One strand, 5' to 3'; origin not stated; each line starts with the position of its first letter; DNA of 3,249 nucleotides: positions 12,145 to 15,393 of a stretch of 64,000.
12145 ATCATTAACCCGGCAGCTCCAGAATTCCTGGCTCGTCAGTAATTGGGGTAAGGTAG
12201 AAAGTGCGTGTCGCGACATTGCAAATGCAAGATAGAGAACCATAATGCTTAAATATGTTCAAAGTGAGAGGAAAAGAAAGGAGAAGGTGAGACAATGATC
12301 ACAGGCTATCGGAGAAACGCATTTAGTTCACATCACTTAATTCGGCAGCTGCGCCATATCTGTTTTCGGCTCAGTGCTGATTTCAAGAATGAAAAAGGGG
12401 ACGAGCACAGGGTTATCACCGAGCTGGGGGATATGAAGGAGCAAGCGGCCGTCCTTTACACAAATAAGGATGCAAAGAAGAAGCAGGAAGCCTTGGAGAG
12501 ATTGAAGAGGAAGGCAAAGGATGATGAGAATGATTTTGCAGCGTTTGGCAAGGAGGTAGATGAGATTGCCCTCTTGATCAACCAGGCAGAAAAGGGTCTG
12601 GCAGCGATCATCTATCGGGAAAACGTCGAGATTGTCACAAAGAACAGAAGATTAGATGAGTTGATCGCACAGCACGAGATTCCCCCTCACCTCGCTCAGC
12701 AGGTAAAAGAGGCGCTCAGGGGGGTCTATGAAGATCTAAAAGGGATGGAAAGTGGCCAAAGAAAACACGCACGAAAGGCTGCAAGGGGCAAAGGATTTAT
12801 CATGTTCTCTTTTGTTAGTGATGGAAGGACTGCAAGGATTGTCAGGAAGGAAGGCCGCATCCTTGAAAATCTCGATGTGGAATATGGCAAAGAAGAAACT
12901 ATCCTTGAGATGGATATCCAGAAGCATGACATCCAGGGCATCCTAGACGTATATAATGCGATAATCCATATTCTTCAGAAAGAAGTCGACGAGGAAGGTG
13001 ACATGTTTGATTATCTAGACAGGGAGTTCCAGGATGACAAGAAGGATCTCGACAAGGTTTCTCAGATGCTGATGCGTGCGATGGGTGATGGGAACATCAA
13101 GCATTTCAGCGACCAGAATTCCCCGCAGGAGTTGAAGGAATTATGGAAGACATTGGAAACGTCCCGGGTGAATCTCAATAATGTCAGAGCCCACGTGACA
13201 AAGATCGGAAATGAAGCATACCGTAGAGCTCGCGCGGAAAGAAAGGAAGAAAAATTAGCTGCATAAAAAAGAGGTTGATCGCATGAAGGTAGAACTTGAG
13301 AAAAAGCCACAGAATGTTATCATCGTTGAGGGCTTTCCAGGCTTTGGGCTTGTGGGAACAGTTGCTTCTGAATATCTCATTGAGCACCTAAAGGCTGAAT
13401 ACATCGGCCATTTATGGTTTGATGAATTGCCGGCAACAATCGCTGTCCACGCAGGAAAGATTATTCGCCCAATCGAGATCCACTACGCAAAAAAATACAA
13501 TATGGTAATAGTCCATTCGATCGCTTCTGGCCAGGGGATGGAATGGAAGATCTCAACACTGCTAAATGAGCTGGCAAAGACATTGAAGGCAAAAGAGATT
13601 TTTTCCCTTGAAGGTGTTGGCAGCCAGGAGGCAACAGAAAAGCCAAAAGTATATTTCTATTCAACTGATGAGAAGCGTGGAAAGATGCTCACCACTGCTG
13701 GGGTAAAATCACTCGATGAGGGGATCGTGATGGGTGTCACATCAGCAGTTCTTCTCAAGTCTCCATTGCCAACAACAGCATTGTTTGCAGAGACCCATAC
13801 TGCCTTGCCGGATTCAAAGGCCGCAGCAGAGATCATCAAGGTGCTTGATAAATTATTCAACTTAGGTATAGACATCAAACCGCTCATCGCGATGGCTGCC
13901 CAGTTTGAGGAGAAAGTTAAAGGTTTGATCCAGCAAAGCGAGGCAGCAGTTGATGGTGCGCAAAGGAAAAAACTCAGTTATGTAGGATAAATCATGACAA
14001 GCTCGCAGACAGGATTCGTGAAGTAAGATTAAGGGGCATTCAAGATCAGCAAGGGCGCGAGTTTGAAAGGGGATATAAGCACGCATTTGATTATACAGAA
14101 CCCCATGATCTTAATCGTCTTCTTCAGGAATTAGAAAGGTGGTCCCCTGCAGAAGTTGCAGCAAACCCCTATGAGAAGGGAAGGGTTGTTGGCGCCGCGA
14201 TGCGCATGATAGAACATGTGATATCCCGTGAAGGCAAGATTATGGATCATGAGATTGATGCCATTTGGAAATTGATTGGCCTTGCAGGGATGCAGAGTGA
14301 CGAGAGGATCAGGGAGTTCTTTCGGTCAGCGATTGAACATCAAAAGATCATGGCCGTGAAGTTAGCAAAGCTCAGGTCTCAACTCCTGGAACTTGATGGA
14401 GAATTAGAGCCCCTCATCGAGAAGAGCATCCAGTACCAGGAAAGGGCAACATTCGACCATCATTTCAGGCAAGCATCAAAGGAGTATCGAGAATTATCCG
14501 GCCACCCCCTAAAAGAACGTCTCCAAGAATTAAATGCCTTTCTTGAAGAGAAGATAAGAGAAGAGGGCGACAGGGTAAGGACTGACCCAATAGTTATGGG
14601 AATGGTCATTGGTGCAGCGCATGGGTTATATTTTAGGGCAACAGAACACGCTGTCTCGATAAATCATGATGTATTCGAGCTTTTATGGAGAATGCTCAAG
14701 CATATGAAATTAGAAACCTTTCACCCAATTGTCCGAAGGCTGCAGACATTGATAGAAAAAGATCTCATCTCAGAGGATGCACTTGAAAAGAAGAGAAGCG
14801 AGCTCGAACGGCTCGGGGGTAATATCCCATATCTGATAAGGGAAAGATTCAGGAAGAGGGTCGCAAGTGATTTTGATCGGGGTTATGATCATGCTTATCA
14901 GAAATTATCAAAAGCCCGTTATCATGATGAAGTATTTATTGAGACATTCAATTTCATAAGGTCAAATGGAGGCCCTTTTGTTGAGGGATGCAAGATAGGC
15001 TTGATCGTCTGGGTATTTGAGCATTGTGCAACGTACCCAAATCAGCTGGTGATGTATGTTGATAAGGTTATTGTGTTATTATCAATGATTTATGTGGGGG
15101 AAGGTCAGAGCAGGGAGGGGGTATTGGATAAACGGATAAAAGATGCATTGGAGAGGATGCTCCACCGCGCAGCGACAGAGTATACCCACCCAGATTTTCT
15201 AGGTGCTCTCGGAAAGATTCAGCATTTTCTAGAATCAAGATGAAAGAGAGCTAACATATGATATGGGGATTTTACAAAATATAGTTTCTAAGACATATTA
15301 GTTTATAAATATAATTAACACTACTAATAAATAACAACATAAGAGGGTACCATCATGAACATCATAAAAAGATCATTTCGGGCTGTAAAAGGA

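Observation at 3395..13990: Eleven-gene, tightly coupled cluster of uncharacterised membrane, secreted and helical proteins ending in a PAC2-like chaperone, next to groESL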

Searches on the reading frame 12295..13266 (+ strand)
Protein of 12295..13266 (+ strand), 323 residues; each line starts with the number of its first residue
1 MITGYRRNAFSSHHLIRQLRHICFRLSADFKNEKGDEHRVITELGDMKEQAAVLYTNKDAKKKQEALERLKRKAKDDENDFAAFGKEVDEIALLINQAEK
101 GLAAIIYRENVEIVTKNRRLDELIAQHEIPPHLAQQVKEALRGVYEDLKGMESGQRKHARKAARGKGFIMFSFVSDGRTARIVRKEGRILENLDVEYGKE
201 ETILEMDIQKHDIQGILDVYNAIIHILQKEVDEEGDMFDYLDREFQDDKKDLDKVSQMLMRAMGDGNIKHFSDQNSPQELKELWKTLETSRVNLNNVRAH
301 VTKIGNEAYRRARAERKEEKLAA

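Call 4: search_protein_families(library=pfam, proteins=[window:12295-13266:+], max_evalue=1)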
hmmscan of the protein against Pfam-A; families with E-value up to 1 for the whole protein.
window:12295-13266:+ (323 aa): 2 families
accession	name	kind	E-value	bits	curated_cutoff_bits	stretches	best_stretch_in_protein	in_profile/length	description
PF02268.21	TFIIA_gamma_N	-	0.1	13.1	33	1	120-137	18-35/47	Transcription initiation factor IIA, gamma subunit, helical domain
PF18075.7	FtsX_ECD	-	0.42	11.7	23.5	0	61-84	35-58/96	FtsX extracellular domain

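Call 9: search_protein_families(library=phrogs, proteins=[window:12295-13266:+], max_evalue=0.1)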
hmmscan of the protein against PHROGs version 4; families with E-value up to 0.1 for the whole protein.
window:12295-13266:+ (323 aa): 3 families
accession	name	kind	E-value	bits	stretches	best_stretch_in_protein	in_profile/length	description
phrog_6362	-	unknown function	0.021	15.8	1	137-169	17-49/65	-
phrog_22584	-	unknown function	0.023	15.9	1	228-277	14-61/112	-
phrog_14391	-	head and packaging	0.036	15.1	1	127-162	94-129/134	major head protein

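Call 10: search_protein_families(library=ncbifam, proteins=[window:12295-13266:+], max_evalue=0.1)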
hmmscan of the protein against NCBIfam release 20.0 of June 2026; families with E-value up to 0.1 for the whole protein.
window:12295-13266:+ (323 aa): 1 family
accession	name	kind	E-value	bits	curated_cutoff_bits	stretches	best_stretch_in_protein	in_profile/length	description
NF003462.0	PRK05084.1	equivalog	0.00019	20.3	267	1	9-72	298-358/360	tyrosine recombinase XerS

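Call 11: search_protein_families(library=padloc, proteins=[window:12295-13266:+], max_evalue=0.1)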
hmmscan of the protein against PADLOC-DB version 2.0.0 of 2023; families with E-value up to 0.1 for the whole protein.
window:12295-13266:+ (323 aa): 1 family
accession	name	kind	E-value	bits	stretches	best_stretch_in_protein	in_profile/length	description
PDLC00635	ZorA2|ZorA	-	0.012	12.7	1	55-160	133-235/505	MotA/ExbB/TolQ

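Call 106: search_solved_structures(query=window:12295-13266:+, max_evalue=10, show_alignments=1)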
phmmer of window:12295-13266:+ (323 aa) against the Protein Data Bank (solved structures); distinct sequences matched with E-value up to 10: 1.
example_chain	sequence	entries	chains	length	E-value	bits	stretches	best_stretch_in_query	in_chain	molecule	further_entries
8fkp_SO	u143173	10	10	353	0.8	12.2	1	7-67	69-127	Ribosome biogenesis protein BRX1 homolog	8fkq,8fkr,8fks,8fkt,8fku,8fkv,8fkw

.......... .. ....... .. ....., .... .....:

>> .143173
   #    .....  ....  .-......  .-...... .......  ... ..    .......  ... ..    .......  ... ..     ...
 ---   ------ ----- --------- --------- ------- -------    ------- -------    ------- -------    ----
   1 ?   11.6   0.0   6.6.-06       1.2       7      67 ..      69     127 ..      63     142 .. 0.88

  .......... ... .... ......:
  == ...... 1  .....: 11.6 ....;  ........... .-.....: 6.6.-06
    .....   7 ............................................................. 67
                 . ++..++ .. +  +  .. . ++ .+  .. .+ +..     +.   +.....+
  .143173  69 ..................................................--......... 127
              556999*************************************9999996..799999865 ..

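Call 115: find_related_loci(query=window:12295-13266:+, collection=viral_contigs, flank=5000)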
Query window:12295-13266:+ (323 aa) in viral_contigs; peptide patterns used: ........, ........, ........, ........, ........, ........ (x = any residue, [..] = any of these).
5 stretches matched a pattern, but none encodes a relative of the query by tblastn (E <= 1e-3).

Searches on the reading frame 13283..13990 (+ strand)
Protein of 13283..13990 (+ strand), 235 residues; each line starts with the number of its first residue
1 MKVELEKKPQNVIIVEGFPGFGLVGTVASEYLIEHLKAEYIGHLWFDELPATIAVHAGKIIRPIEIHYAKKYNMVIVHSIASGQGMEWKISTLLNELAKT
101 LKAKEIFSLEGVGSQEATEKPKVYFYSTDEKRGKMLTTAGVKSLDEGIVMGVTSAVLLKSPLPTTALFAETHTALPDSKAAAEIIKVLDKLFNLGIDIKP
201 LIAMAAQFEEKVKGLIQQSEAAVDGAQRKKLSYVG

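Call 4: search_protein_families(library=pfam, proteins=[window:13283-13990:+], max_evalue=1)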
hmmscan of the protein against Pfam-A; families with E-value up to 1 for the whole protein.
window:13283-13990:+ (235 aa): 1 family
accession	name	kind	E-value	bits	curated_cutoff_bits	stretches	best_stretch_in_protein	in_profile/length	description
PF09754.15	PAC2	-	1.5e-34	120.2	25.8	1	15-215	2-214/215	PAC2 family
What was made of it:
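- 13283..13990 (+): g10, 235 aa: PbaA-type PAC2-family protein. It is a conserved housekeeping gene and the last gene of the tight run. PF09754 matches at E 1.5e-34 (call 4).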

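Call 16: find_related_loci(query=window:13283-13990:+, collection=genome_contigs, flank=10000)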
Query window:13283-13990:+ (235 aa) in genome_contigs; peptide patterns used: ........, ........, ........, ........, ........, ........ (x = any residue, [..] = any of these).
130 stretches matched a pattern; 6 encode a relative of the query (tblastn E <= 1e-3); 6 distinct loci.
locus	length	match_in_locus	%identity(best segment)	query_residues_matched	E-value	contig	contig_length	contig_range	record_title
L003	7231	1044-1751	56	1-235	7e-86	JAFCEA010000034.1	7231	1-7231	Candidatus Woesearchaeota archaeon isolate Meg22_1012_Bin_199 Meg22_1012_Bin_199_scaffold_42319, whole genome shotgun se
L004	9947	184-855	54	13-235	7e-81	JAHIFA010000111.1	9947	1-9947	MAG: Nanoarchaeota archaeon isolate KR11_0.1_MetaG.mb.55 KR11_0.1_MetaG.mb.55_k141_936013, whole genome shotgun sequence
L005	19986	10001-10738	49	1-235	1e-77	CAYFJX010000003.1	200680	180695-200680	MAG TPA_asm: uncultured Methanosarcinales archaeon isolate ERP019367_co2_72 genome assembly, contig: NODE_71_length_2006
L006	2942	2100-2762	52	16-235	3e-78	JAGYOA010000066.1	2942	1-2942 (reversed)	Candidatus Woesearchaeota archaeon isolate M55A3 66, whole genome shotgun sequence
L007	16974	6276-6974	50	5-235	2e-72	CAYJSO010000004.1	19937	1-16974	MAG TPA_asm: uncultured Methanosarcinales archaeon isolate ERP125453_co1_298 genome assembly, contig: NODE_2651_length_1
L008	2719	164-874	44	1-235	8e-59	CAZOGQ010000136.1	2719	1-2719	MAG TPA_asm: Candidatus Woesearchaeota archaeon isolate SRP214966_co4_519 genome assembly, contig: NODE_73631_length_271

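Call 46: search_protein_families(library=pfam, proteins=[L005:6111-7112:+, L005:7112-7870:+, L005:7920-9035:+, L005:9059-9991:+, L005:10773-11888:+, L007:3829-5028:+, L007:5040-5627:+, L007:5724-6170:+, L007:7229-8041:+, L007:8550-9914:-], max_evalue=0.001)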
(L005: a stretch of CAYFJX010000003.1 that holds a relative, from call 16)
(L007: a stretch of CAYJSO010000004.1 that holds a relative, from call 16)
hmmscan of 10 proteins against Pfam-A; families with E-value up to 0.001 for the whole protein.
L005:6111-7112:+ (333 aa): 0 families

L005:7112-7870:+ (252 aa): 0 families

L005:7920-9035:+ (371 aa): 0 families

L005:9059-9991:+ (310 aa): 1 family
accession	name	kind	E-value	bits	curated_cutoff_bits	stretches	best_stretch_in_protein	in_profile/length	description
PF18616.6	CdiI_3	-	0.00044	20.6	28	0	229-293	5-69/95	CDI immunity proteins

L005:10773-11888:+ (371 aa): 1 family
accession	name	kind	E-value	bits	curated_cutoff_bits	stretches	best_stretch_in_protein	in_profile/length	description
PF08713.17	DNA_alkylation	-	3.4e-07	30.6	21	1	126-243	107-212/213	DNA alkylation repair enzyme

L007:3829-5028:+ (399 aa): 0 families

L007:5040-5627:+ (195 aa): 0 families

L007:5724-6170:+ (148 aa): 0 families

L007:7229-8041:+ (270 aa): 4 families
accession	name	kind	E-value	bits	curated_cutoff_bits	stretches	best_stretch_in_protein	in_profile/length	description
PF00589.27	Phage_integrase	-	1.4e-46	158.9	27.1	1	96-258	2-171/172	Phage integrase family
PF13495.12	Phage_int_SAM_4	-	1.1e-14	55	27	1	2-82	2-83/85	Phage integrase, N-terminal SAM-like domain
PF02899.23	Phage_int_SAM_1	-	4.5e-06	27.3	22.3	1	9-74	8-76/83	Phage integrase, N-terminal SAM-like domain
PF16795.10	Phage_integr_3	-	0.00017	22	27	0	95-247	2-138/161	Archaeal phage integrase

L007:8550-9914:- (454 aa): 1 family
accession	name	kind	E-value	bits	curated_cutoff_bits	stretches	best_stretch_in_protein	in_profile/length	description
PF00171.27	Aldedh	-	9e-143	476.6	23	1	3-451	9-461/461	Aldehyde dehydrogenase family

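Call 53: find_related_loci(query=A1, collection=metagenome_contigs, flank=10000)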
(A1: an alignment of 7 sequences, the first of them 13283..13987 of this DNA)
Query A1 (235 aa) in metagenome_contigs; peptide patterns used: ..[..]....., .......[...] (x = any residue, [..] = any of these).
599 stretches matched a pattern (row limit reached: there are more); 86 encode a relative of the query (tblastn E <= 1e-3); the best 80 are kept; 80 distinct loci.
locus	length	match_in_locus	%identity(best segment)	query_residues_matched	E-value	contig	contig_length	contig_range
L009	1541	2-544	100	55-235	4e-126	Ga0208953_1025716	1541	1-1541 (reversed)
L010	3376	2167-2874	54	1-235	2e-85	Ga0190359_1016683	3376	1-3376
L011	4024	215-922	54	1-235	9e-85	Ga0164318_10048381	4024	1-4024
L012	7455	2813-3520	54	1-235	2e-83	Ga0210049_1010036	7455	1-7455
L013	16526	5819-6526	53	1-235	5e-83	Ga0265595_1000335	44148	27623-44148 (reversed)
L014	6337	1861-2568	53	1-235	3e-83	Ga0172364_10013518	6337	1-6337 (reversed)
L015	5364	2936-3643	53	1-235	6e-83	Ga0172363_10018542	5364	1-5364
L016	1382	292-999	55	1-235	3e-88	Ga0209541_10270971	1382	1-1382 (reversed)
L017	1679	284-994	53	1-235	7e-84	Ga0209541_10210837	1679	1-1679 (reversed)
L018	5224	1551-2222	54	13-235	7e-80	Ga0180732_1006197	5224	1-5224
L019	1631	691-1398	50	1-235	8e-83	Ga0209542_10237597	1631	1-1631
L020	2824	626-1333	50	1-235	4e-79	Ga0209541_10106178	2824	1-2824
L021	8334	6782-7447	54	15-235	1e-77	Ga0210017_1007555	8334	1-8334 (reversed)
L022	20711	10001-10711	51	1-235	1e-77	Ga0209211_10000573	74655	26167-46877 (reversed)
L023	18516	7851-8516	53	15-235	2e-77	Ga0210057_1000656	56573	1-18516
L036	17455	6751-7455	52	1-235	1e-72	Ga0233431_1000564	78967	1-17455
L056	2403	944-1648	50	1-235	7e-71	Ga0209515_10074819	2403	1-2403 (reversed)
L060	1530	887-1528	54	5-218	6e-72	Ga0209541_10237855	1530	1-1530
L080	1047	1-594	49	37-235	7e-58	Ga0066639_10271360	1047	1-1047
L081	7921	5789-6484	42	1-231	5e-51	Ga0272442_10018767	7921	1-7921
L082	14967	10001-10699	42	1-231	3e-46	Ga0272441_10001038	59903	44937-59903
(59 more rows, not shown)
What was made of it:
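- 13283..13990 (+): Homologues of 42-57% identity occur in 86 loci (calls 16, 53).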

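Call 87: search_solved_structures(query=window:13283-13990:+, max_evalue=0.01, show_alignments=1)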
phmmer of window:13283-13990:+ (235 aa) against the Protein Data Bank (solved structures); distinct sequences matched with E-value up to 0.01: 3.
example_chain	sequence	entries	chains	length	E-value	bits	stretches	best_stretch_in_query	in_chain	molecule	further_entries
3wz2_A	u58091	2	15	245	1.3e-22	83.9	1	9-224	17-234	Uncharacterized protein | PbaA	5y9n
3gaa_A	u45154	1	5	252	4.7e-15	59.2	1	3-220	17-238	uncharacterized protein Ta1441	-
3vr0_A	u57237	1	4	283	5.2e-07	32.9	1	11-222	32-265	Putative uncharacterized protein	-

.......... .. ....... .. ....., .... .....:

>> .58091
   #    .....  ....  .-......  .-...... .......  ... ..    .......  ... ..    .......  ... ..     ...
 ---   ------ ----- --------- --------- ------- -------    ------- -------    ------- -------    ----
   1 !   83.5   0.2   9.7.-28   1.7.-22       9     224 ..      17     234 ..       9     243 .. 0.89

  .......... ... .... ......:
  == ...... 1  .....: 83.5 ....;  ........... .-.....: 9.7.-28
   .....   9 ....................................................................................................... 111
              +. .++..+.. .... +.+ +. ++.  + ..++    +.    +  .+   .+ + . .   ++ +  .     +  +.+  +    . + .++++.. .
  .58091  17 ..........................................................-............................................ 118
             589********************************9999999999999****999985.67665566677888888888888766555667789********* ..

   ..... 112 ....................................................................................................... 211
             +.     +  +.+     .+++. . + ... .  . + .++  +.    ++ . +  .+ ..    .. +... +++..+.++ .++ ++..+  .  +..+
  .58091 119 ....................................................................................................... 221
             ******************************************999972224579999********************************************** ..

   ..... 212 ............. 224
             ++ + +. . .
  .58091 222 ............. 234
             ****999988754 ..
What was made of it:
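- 13283..13990 (+): P. furiosus PbaA (3WZ2) matches at E 1.3e-22 (call 87).
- On PAC2 / PbaA family (g10): 3WZ2 PbaA E 1.3e-22, Ta1441 E 4.7e-15, 3VR0 E 5e-7 (call 87).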

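Call 108: search_protein_families(library=pfam, proteins=[L004:964-1425:+, L013:6640-7098:+, L080:609-914:+, L081:5275-5775:+, L081:4775-5263:+, L082:6708-8531:+, L056:1847-2236:+, L036:5596-6258:+, L060:280-654:-], max_evalue=0.01)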
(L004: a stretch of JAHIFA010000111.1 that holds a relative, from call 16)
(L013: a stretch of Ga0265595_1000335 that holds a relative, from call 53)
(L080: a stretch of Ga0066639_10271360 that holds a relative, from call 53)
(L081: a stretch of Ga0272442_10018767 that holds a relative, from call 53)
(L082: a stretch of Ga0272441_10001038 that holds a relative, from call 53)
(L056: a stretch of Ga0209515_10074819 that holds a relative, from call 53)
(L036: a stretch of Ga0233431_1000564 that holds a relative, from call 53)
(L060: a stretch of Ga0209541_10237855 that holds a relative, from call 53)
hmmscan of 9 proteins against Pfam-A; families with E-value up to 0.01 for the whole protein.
L004:964-1425:+ (153 aa): 0 families

L013:6640-7098:+ (152 aa): 0 families

L080:609-914:+ (101 aa): 0 families

L081:5275-5775:+ (166 aa): 0 families

L081:4775-5263:+ (162 aa): 0 families

L082:6708-8531:+ (607 aa): 2 families
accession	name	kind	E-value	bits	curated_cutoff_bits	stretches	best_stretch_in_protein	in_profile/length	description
PF01909.29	NTP_transf_2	-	0.00011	23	21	1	168-206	13-47/93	Nucleotidyltransferase domain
PF18765.7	Polbeta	-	0.00012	22.6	26.9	1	170-216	13-58/93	Polymerase beta, Nucleotidyltransferase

L056:1847-2236:+ (129 aa): 0 families

L036:5596-6258:+ (220 aa): 1 family
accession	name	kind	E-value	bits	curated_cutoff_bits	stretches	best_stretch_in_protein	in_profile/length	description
PF00300.27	His_Phos_1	-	4.6e-33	115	21.7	2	5-102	1-96/194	Histidine phosphatase superfamily (branch 1)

L060:280-654:- (124 aa): 0 families

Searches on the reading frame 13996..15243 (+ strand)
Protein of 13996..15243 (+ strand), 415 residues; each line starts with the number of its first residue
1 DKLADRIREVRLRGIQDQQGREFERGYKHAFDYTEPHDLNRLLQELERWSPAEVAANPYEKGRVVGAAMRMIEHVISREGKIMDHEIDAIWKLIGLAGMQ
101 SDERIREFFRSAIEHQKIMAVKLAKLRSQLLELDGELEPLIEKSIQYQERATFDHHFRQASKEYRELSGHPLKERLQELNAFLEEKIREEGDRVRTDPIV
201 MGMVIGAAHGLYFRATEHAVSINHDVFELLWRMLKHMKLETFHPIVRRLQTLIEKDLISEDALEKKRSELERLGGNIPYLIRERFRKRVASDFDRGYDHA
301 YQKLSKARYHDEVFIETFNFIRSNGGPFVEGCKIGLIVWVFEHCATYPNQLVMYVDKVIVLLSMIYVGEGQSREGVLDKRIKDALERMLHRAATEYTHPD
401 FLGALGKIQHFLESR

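Call 5: search_protein_families(library=pfam, proteins=[window:14200-15243:+], max_evalue=0.01)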
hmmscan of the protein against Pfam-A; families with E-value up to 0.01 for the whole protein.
window:14200-15243:+ (347 aa): 0 families

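Call 9: search_protein_families(library=phrogs, proteins=[window:14200-15243:+], max_evalue=0.1)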
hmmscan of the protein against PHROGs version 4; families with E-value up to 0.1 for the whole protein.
window:14200-15243:+ (347 aa): 2 families
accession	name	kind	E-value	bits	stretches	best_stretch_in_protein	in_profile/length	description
phrog_24130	-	head and packaging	0.009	17.1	0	26-71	9-54/146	head scaffolding protein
phrog_36849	-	unknown function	0.06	14.3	0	67-98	24-54/81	-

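Call 10: search_protein_families(library=ncbifam, proteins=[window:14200-15243:+], max_evalue=0.1)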
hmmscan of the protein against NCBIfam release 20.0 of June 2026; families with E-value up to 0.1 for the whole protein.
window:14200-15243:+ (347 aa): 0 families

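Call 11: search_protein_families(library=padloc, proteins=[window:14200-15243:+], max_evalue=0.1)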
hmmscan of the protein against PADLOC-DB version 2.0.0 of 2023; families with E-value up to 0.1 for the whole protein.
window:14200-15243:+ (347 aa): 0 families

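Call 105: search_solved_structures(query=window:13996-15243:+, max_evalue=10, show_alignments=2)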
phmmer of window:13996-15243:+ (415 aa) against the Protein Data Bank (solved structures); distinct sequences matched with E-value up to 10: 2.
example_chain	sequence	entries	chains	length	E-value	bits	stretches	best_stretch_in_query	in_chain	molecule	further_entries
4r89_A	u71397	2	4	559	0.57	12.4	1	26-75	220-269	Uncharacterized protein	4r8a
5y7g_A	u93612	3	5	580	0.6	12.3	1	26-75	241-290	Fanconi-associated nuclease 1 homolog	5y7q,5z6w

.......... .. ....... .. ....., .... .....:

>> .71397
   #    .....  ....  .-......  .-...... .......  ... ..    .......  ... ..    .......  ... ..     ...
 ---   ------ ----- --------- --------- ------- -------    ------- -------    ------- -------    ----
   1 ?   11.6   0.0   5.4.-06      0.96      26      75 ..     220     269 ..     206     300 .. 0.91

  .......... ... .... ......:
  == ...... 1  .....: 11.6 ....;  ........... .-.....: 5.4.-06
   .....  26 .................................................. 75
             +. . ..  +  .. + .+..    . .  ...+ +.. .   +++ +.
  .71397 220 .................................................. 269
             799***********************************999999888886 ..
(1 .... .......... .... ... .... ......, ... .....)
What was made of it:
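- On PAC2 / PbaA family (g10): No PF0014 sequence or profile was available. g09 and g11 hit nothing in the PDB (calls 105, 106).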

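Call 108: search_protein_families(library=pfam, proteins=[window:13996-15243:+], max_evalue=0.01)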
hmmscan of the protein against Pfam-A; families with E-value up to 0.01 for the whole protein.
window:13996-15243:+ (415 aa): 1 family
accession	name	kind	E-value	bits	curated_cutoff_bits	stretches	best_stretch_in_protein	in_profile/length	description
PF19760.4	DUF6247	-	7.9e-05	23.2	26.9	0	16-71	18-75/99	Family of unknown function (DUF6247)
